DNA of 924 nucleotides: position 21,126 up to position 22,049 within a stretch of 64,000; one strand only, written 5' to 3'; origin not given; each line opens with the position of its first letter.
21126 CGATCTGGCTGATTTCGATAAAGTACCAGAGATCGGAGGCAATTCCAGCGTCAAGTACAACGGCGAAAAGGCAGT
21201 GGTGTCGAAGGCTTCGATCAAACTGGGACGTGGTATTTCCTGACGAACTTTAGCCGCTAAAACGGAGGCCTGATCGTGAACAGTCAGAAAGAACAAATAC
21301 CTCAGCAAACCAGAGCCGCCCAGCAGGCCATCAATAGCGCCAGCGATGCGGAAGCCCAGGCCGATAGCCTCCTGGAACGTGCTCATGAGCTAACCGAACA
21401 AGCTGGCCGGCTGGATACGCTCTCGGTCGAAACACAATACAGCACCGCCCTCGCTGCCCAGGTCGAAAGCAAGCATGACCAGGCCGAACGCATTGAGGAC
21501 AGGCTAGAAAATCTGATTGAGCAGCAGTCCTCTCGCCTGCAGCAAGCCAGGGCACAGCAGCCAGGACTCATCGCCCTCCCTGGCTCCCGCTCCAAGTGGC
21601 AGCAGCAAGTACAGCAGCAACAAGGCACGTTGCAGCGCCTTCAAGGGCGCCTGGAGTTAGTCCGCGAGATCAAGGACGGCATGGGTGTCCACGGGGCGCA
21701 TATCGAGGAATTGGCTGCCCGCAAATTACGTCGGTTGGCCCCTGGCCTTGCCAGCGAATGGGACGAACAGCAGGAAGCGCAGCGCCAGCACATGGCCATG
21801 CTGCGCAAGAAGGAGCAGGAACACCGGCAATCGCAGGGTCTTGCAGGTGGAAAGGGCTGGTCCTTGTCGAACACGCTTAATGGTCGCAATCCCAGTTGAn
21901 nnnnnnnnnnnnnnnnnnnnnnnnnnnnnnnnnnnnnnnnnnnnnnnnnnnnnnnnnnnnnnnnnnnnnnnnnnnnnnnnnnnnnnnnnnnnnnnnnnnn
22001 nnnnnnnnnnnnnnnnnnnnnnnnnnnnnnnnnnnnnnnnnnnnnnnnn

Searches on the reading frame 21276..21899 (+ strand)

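Call 13: search_protein_families(library=pfam, proteins=[window:21276-21899:+], max_evalue=0.001)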
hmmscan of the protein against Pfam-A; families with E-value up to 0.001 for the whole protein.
window:21276-21899:+ (207 aa): 0 families

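Call 15: search_protein_families(library=ncbifam, proteins=[window:21276-21899:+], max_evalue=0.001)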
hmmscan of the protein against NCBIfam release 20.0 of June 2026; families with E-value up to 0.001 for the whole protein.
window:21276-21899:+ (207 aa): 1 family
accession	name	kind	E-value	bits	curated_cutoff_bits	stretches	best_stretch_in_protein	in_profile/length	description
NF042916.1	IncP_KfrC_dom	domain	2.5e-58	196.6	99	1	30-180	1-152/152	IncP plasmid survival protein KfrC family protein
